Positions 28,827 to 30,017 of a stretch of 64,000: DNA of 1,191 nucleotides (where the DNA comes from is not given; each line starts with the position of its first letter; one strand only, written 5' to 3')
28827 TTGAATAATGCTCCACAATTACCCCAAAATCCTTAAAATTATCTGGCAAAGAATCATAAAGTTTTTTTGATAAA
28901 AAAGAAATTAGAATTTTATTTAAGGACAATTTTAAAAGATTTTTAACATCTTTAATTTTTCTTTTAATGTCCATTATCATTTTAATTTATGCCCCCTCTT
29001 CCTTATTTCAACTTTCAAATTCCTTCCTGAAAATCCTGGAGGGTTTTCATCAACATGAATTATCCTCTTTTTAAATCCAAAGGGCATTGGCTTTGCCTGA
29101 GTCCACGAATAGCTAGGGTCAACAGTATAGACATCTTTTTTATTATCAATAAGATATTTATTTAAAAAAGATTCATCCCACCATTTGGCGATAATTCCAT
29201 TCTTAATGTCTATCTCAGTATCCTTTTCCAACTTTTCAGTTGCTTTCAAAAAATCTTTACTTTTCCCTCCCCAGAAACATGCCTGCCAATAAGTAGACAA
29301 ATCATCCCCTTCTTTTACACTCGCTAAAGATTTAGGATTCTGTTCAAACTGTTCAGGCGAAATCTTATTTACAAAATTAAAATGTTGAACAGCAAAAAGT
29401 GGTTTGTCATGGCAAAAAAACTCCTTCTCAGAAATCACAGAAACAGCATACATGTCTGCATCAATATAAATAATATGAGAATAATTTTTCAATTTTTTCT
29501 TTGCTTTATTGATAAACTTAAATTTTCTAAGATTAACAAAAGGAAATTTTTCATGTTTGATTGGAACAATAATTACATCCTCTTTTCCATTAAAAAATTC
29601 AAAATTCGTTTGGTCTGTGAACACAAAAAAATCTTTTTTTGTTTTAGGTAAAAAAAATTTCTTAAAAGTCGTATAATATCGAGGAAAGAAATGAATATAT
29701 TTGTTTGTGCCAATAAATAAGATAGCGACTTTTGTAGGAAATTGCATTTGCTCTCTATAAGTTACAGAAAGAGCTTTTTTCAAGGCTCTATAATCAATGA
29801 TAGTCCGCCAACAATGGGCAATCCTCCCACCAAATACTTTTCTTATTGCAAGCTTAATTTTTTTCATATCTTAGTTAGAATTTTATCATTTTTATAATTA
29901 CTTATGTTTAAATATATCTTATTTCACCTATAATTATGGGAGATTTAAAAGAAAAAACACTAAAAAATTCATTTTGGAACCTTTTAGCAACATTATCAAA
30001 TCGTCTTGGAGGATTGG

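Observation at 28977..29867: GT6-family-like glycosyltransferase (blood-group A/B / alpha-1,3-Gal transferase fold) in an archaeal glycan cluster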

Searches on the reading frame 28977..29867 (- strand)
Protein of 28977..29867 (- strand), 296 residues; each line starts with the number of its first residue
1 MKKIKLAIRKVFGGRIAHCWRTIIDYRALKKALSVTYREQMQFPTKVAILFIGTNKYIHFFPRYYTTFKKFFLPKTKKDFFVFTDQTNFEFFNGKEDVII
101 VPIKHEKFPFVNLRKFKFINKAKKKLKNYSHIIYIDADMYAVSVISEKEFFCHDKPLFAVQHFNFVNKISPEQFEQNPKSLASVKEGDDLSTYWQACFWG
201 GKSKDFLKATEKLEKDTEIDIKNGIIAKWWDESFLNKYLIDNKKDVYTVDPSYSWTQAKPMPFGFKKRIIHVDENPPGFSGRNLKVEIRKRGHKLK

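Call 3: search_protein_families(library=pfam, proteins=[window:28977-29867:-], max_evalue=10)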
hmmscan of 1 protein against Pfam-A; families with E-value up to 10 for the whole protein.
window:28977-29867:- (296 aa): 1 family
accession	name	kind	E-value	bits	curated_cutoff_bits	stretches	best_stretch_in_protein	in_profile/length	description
PF03414.19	Glyco_transf_6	-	2.1e-18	66.7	25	1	45-267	75-298/313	Glycosyltransferase family 6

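Call 4: search_solved_structures(query=window:28977-29867:-, max_evalue=10, show_alignments=3)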
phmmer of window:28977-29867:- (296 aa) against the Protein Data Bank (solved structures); distinct sequences matched with E-value up to 10: 74 (the best 60 are shown).
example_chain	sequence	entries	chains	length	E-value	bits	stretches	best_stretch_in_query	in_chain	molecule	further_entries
4ayj_A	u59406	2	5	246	8.5e-20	74.7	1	46-284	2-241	BOGT - METAL-INDEPENDENT GLYCOSYLTRANSFERASE | BOGT-METAL-INDEPENDENT GLYCOSYLTRANSFERASE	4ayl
4cj8_A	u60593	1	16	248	1.8e-19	73.7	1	46-284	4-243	GLYCOSYLTRANSFERASE FAMILY 6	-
4cjb_A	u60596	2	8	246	2.1e-19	73.4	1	46-284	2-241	GLYCOSYLTRANSFERASE FAMILY 6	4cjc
4frq_A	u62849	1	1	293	1.2e-17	67.6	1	44-258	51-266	Histo-blood group ABO system transferase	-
6bjm_A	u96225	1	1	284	1.8e-17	67.1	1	44-258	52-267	ABO blood group (Transferase A, alpha 1-3-N-acetylgalactosaminyltransferase transferase B,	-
3i0h_A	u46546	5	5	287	2.3e-17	66.7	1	44-258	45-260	ABO glycosyltransferase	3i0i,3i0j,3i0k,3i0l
3i0c_A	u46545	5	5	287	2.4e-17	66.7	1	44-258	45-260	ABO glycosyltransferase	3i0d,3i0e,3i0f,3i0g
3sxa_A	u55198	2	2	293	3e-17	66.4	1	44-258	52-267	Histo-blood group ABO system transferase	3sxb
2riz_A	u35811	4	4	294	3e-17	66.4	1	44-258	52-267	Glycoprotein-fucosylgalactoside alpha-galactosyltransferase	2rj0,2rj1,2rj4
4fre_A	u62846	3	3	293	3e-17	66.4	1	44-258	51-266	Histo-blood group ABO system transferase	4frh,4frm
5c1h_A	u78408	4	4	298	3.1e-17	66.3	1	44-258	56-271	Histo-blood group ABO system transferase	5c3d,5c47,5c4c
3u0x_A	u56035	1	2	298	3.1e-17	66.3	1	44-258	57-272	Histo-blood group ABO system transferase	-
3sx3_A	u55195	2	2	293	4.1e-17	65.9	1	44-258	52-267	Histo-blood group ABO system transferase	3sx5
2rj5_A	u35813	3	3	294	4.1e-17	65.9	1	44-258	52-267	Glycoprotein-fucosylgalactoside alpha-galactosyltransferase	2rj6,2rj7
5c38_A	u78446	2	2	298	4.2e-17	65.9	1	44-258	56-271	Histo-blood group ABO system transferase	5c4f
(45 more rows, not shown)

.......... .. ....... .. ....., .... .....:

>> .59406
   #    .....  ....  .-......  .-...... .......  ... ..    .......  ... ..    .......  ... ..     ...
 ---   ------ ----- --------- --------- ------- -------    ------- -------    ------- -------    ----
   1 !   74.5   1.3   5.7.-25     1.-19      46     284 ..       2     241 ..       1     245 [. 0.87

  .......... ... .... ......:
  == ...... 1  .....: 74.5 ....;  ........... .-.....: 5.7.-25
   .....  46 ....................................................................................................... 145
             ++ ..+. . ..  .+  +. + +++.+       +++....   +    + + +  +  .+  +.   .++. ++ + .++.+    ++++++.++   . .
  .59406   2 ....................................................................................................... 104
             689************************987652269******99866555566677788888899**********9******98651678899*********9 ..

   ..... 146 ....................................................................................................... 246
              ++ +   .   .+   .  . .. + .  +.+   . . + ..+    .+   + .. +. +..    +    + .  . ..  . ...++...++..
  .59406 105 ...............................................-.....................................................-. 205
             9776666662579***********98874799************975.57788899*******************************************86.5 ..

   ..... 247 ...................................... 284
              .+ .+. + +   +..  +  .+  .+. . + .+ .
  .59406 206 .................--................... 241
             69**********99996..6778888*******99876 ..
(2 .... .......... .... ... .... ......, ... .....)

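Call 5: search_protein_families(library=ncbifam, proteins=[window:28977-29867:-], max_evalue=10)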
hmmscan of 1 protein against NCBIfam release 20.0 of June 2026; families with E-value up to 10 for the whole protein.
window:28977-29867:- (296 aa): 2 families
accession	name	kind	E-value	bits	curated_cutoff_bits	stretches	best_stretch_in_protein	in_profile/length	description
NF041524.1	Gltr_6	subfamily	1.5e-45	155.5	250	1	46-270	2-222/226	family 6 glucosyltransferase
NF045582.1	Npun_R2823_gen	subfamily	0.045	13.3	250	1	128-240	104-215/299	Npun_R2821/Npun_R2822 family protein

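Call 14: find_homologous_proteins(query=window:28977-29867:-, max_evalue=0.001)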
Query window:28977-29867:- (296 aa): 106 proteins with E <= 0.001 among 1126 candidates.
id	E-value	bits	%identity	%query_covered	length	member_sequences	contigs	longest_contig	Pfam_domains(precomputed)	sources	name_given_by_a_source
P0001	4.5e-199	678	100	100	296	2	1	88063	PF03414.20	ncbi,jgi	-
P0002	9.4e-126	437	66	98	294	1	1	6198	PF03414.20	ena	-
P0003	9.4e-125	434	65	99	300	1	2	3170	PF03414.20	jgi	jgi:hypothetical protein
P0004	1.9e-117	410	66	94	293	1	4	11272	PF03414.20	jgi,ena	-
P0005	1.2e-100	355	52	99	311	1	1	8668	PF03414.20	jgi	jgi:hypothetical protein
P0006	5.4e-100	353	53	97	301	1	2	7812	PF03414.20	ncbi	ncbi:MAG: hypothetical protein V3T83_13975 [Acidobacteriota bacterium]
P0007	9.0e-98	346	54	93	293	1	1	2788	PF03414.20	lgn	-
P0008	1.1e-95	339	56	90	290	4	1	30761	PF03414.20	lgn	-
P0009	3.1e-89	318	53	94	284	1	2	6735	PF03414.20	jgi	jgi:hypothetical protein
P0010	5.4e-89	317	54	92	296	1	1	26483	PF03414.20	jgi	-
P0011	2.8e-88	314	56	85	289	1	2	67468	PF03414.20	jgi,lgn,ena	-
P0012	8.2e-88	313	55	91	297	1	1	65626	PF03414.20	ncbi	-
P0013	1.3e-87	312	51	94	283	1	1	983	PF03414.20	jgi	-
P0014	5.5e-87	310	55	78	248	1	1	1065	PF03414.20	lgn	-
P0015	4.0e-86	307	53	92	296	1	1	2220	PF03414.20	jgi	-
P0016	2.9e-85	305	53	91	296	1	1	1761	PF03414.20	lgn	-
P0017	3.8e-84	301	51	93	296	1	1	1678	PF03414.20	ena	-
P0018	8.7e-84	300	50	94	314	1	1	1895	PF03414.20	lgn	-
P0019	1.4e-83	299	53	91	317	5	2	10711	PF03414.20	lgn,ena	-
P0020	1.7e-83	299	51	85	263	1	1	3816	PF03414.20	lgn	-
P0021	5.3e-83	297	51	91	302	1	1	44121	PF03414.20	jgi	-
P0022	7.7e-83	297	52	93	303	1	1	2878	PF03414.20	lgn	-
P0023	8.0e-83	297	51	94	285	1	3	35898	PF03414.20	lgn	-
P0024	1.4e-82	296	53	89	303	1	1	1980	PF03414.20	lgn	-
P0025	7.8e-82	293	50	97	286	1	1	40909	PF03414.20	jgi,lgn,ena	-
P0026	1.0e-81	293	52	92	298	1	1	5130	PF03414.20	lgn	-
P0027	3.0e-81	291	51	90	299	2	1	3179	PF03414.20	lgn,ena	-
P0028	2.9e-80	288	49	84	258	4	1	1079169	PF03414.20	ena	-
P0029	3.3e-80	288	55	81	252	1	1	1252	PF03414.20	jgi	jgi:hypothetical protein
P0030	3.4e-80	288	51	79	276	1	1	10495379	PF03414.20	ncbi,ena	-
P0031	4.2e-80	288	45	97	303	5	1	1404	PF03414.20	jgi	jgi:hypothetical protein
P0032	9.6e-80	286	50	92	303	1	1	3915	PF03414.20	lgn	-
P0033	4.0e-79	284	49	90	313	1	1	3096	PF03414.20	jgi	jgi:hypothetical protein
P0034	8.0e-79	283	50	83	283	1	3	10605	PF03414.20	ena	-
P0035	1.3e-78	283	50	90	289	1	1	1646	PF03414.20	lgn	-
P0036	4.4e-78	281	49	91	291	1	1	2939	PF03414.20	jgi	-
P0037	4.5e-78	281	48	94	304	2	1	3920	PF03414.20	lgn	-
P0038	4.8e-78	281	49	92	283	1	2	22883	PF03414.20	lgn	-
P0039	7.6e-78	280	45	94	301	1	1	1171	PF03414.20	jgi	-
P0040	2.2e-77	279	55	90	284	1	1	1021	PF03414.20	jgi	-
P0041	8.0e-77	277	48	91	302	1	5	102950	PF03414.20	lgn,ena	-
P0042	3.3e-76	275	45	94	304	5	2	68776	PF03414.20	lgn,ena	-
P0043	2.1e-75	272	50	84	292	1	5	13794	PF03414.20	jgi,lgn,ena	-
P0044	3.5e-75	271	50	92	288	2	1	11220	PF03414.20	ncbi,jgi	-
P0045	6.7e-75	271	49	90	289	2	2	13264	PF03414.20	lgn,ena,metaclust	metaclust:\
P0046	4.3e-74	268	45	95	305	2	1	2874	PF03414.20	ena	-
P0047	8.2e-74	267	53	79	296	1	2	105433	PF03414.20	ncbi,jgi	-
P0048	1.4e-73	266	51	89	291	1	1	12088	PF03414.20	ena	-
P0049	3.9e-73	265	49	92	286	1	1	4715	PF03414.20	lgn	-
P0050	2.1e-72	262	48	91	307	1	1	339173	PF03414.20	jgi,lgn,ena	-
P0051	3.8e-72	261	50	85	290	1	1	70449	PF03414.20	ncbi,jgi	-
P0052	4.0e-72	261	47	93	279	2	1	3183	PF03414.20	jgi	-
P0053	8.5e-72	260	48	90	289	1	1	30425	PF03414.20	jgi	-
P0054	1.4e-71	260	54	83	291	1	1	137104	PF03414.20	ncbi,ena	-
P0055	2.0e-71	259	47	89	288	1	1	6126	PF03414.20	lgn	-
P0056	4.0e-71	258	48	92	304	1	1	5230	PF03414.20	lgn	-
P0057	4.1e-69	252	46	84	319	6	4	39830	PF03414.20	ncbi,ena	-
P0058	2.0e-67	246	51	79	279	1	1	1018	PF03414.20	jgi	jgi:hypothetical protein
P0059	2.7e-65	239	45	91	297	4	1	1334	PF03414.20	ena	-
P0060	3.0e-65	239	46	90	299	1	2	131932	PF03414.20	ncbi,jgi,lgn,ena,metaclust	metaclust:\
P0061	3.8e-65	238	47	79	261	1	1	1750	PF03414.20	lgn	-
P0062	1.5e-63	233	50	78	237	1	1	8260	PF03414.20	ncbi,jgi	jgi:hypothetical protein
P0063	1.7e-61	227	48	79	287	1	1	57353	PF03414.20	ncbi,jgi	-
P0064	8.9e-61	224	43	91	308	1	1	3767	PF03414.20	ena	-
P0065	1.9e-60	223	48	79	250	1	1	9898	PF03414.20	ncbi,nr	ncbi:MAG: hypothetical protein GY801_38555 [bacterium]|nr:hypothetical protein [bacterium]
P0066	9.3e-59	218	44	78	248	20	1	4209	PF03414.20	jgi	-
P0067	5.9e-58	215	51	77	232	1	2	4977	PF03414.20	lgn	-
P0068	3.7e-56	209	46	72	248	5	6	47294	PF03414.20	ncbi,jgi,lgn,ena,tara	tara:strand:- start:2093 stop:2839 length:747 start_codon:yes stop_codon:yes gene_type:complete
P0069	2.4e-55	206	41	76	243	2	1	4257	PF03414.20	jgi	jgi:hypothetical protein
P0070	3.5e-53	199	44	79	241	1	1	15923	PF03414.20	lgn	-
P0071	8.4e-51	191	47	72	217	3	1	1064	PF03414.20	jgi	jgi:hypothetical protein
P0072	7.9e-50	188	49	67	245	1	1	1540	-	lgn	-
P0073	1.1e-49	188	43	74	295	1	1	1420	PF03414.20,PF01037.29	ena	-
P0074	8.3e-46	175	38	77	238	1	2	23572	PF03414.20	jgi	jgi:hypothetical protein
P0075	3.8e-45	173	38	77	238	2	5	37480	PF03414.20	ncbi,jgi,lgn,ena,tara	tara:strand:- start:11874 stop:12590 length:717 start_codon:yes stop_codon:yes gene_type:complete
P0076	9.2e-45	172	36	77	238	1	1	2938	PF03414.20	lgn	-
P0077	1.0e-44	171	36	77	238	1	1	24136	PF03414.20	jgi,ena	-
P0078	1.8e-44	171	38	77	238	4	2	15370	PF03414.20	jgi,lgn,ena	-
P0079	4.7e-44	169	36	79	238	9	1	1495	PF03414.20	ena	-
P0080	1.8e-43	167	37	77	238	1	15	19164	PF03414.20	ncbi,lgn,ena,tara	tara:strand:+ start:544 stop:1260 length:717 start_codon:yes stop_codon:yes gene_type:complete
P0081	3.2e-43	167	38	77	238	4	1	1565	PF03414.20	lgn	-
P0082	4.5e-43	166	37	78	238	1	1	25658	PF03414.20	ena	-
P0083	6.3e-43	166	37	78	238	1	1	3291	PF03414.20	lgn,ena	-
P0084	2.0e-42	164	37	77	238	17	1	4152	PF03414.20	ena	-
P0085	4.6e-40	156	36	77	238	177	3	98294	PF03414.20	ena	-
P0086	1.5e-38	151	39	76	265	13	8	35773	PF03414.20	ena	-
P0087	7.1e-38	149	39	76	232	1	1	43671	PF03414.20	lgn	-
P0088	2.4e-33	134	36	76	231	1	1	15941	PF03414.20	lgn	-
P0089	1.6e-32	131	38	78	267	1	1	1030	PF03414.20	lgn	-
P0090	4.6e-32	130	40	76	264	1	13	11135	PF03414.20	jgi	-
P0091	2.2e-30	124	38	76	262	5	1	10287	PF03414.20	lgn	-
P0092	2.6e-30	124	38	77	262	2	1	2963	PF03414.20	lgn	-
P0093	5.2e-30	123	38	77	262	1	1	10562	PF03414.20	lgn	-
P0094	1.2e-28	119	37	76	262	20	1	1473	PF03414.20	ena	-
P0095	3.3e-28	117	33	74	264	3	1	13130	PF03414.20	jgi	jgi:hypothetical protein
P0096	2.5e-27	114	36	74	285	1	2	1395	PF03414.20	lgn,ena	-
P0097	2.7e-27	114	37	70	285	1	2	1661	PF03414.20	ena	-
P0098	5.6e-27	113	34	74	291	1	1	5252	PF03414.20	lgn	-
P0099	1.9e-26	111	34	73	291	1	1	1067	PF03414.20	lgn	-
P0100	5.3e-26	110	33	75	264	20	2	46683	PF03414.20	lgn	-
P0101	7.6e-26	109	33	76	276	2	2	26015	PF03414.20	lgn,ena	-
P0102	6.0e-25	106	36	69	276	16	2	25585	PF03414.20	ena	-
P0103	2.6e-23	101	35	68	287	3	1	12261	PF03414.20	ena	-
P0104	3.3e-23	101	35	67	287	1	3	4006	PF03414.20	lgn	-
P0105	7.0e-19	87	32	80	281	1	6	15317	PF03414.20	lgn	-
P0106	4.0e-5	41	21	72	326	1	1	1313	PF03414.20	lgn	-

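Call 16: find_encoding_contigs(protein=P0001, flank=3000, max_places=3)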
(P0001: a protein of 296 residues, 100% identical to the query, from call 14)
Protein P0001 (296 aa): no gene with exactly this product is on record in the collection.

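Call 17: list_cluster_members(proteins=[P0001, P0006, P0012, P0030, P0044, P0047, P0051, P0054, P0057, P0060])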
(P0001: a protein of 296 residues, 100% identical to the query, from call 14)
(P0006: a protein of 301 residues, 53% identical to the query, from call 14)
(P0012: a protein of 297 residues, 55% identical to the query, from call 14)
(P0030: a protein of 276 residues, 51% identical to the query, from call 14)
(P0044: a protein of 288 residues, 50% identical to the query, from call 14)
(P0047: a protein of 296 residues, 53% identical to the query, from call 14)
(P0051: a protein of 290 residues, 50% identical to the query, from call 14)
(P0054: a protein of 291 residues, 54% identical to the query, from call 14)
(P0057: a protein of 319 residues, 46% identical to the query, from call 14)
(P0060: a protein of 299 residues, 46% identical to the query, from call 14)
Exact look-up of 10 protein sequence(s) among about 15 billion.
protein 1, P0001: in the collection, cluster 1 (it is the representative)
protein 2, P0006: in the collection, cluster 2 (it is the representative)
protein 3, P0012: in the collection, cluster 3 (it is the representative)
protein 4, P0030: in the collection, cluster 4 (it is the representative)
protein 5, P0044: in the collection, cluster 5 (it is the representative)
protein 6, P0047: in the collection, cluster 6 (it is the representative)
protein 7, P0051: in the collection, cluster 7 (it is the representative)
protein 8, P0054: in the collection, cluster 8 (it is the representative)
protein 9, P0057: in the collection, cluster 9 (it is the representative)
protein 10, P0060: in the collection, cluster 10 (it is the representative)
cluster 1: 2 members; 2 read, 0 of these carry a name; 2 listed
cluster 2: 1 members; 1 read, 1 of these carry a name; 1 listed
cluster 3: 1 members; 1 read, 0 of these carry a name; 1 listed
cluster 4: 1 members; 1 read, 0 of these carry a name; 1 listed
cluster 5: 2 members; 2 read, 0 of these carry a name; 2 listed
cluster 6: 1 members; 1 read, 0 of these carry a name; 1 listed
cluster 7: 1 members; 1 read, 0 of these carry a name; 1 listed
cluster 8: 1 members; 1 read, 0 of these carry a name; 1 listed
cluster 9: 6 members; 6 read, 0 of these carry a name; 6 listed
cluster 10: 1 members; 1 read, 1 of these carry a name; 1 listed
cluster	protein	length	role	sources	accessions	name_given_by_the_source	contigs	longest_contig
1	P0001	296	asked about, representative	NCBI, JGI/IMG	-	-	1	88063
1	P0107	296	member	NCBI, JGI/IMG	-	-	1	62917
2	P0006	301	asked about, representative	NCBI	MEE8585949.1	MAG: hypothetical protein V3T83_13975 [Acidobacteriota bacterium]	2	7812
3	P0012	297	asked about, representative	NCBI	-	-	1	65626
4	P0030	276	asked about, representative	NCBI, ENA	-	-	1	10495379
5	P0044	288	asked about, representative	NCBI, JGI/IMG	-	-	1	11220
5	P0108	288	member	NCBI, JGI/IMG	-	-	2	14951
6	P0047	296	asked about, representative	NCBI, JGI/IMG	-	-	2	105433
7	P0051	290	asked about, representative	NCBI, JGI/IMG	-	-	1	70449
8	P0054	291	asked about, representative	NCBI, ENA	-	-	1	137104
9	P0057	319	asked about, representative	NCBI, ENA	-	-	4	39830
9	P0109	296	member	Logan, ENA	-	-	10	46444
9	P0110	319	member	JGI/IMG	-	-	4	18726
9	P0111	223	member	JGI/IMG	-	-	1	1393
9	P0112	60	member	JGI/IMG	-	-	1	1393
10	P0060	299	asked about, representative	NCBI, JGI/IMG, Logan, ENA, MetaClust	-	\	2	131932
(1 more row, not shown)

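Call 79: get_annotated_region(hit=H6, flank=1500)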
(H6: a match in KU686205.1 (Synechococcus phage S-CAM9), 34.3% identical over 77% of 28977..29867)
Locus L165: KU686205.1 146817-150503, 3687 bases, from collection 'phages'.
description: Synechococcus phage S-CAM9 isolate 0908SB82, complete genome.
organism: Synechococcus phage S-CAM9 (NCBI taxid 1883369)
taxonomy: Viruses; Duplodnaviria; Heunggongvirae; Uroviricota; Caudoviricetes; Kyanoviridae; Kanaloavirus; Kanaloavirus scam9
host: Synechococcus sp.; source: -; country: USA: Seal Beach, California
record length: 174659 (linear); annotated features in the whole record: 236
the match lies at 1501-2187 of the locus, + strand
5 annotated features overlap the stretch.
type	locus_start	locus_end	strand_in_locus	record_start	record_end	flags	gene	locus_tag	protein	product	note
CDS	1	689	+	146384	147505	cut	-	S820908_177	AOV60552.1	UDP-glucose 4-epimerase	-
CDS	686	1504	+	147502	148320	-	-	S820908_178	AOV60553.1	putative glycosyl transferase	-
CDS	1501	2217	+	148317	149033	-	-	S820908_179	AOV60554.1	glycosyltransferase family 6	-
CDS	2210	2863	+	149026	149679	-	-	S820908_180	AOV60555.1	hypothetical protein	-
CDS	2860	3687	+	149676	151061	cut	-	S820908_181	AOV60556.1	nucleoside-diphosphate-sugar pyrophosphorylase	translation initiation factor 2B, gamma/epsilon subunits (eIF-2Bgamma/eIF-2Bepsilon); Nucleoside-diphosphate-sugar ...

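Call 80: get_annotated_region(hit=H1, flank=1500)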
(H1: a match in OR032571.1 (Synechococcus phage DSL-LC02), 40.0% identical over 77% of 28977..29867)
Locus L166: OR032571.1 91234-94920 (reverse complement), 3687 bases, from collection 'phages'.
description: Synechococcus phage DSL-LC02, complete genome.
organism: Synechococcus phage DSL-LC02 (NCBI taxid 3058947)
taxonomy: Viruses; Duplodnaviria; Heunggongvirae; Uroviricota; Caudoviricetes; Kyanoviridae
host: Synechococcus sp.; source: water sample of Dishui Lake; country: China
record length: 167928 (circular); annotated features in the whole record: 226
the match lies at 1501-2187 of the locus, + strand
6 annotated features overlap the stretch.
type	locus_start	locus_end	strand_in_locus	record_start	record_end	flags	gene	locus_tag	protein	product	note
CDS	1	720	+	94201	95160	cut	-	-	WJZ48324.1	glycosyltransferase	-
CDS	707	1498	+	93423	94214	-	-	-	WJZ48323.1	glycosyltransferase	-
CDS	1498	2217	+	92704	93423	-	-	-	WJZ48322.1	glucosyltransferase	-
CDS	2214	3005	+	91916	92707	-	-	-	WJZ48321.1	glucosyltransferase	-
CDS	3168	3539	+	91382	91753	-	-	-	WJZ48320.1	outer membrane protein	-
CDS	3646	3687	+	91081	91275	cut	-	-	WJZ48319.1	high light inducible protein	-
